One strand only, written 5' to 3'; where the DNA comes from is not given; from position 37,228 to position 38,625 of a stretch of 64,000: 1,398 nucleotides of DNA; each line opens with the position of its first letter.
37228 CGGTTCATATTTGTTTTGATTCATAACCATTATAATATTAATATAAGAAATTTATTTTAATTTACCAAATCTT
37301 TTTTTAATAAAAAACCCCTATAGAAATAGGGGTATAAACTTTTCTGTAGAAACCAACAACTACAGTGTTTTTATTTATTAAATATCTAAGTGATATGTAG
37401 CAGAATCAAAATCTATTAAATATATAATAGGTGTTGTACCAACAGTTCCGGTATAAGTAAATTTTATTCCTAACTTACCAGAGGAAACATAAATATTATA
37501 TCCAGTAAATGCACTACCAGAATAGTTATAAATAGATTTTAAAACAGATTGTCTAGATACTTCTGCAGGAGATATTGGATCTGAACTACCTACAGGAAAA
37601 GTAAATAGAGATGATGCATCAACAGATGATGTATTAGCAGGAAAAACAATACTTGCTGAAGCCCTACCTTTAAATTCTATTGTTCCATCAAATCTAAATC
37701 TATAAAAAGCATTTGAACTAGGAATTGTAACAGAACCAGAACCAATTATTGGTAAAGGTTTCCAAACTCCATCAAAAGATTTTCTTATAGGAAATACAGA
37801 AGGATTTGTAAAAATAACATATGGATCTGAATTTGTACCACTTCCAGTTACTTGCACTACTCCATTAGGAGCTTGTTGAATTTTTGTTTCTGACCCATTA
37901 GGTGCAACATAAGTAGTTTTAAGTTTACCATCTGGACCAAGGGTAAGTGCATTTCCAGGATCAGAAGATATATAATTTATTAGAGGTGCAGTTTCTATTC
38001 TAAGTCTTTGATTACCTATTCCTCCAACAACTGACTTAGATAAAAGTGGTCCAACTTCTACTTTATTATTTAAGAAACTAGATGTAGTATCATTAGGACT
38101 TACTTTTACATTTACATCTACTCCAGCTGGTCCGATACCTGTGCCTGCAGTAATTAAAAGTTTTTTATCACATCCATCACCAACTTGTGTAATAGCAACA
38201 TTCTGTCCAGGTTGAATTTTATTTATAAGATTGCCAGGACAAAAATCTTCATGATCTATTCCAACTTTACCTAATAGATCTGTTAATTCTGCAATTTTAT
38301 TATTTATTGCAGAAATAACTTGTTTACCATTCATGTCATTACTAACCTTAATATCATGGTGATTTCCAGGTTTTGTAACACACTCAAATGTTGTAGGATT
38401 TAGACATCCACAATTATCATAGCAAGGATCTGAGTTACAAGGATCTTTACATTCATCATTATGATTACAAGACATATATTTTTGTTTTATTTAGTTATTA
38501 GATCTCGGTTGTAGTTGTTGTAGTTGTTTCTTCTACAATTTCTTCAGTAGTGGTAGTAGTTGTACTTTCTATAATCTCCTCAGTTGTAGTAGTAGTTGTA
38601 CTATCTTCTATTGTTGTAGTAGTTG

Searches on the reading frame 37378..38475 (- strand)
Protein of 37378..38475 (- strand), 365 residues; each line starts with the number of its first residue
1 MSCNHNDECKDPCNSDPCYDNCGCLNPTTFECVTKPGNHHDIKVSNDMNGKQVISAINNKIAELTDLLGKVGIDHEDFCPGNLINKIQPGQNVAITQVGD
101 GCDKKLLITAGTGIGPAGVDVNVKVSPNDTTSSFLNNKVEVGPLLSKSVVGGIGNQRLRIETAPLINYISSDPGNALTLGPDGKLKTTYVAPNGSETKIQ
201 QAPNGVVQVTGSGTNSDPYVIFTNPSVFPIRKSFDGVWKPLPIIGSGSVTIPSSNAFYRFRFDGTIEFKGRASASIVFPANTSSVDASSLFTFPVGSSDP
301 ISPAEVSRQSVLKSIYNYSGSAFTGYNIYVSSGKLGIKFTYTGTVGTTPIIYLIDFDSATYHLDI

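Call 12: search_protein_families(library=phrogs, proteins=[window:37378-38475:-], max_evalue=0.001)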
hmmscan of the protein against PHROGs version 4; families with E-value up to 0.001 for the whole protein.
window:37378-38475:- (365 aa): 0 families

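Call 34: find_related_loci(query=window:37378-38475:-, collection=viral_contigs, flank=6000)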
Query window:37378-38475:- (365 aa) in viral_contigs; peptide patterns used: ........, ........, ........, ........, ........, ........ (x = any residue, [..] = any of these).
11 stretches matched a pattern; 4 encode a relative of the query (tblastn E <= 1e-3); 4 distinct loci.
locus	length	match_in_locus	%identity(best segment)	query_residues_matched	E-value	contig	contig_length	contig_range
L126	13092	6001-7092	63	1-365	7e-153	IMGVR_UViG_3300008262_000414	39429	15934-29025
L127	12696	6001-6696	36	1-280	1e-48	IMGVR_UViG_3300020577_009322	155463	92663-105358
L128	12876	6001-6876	34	1-335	5e-37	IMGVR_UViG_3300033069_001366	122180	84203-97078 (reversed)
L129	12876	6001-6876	34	1-335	5e-37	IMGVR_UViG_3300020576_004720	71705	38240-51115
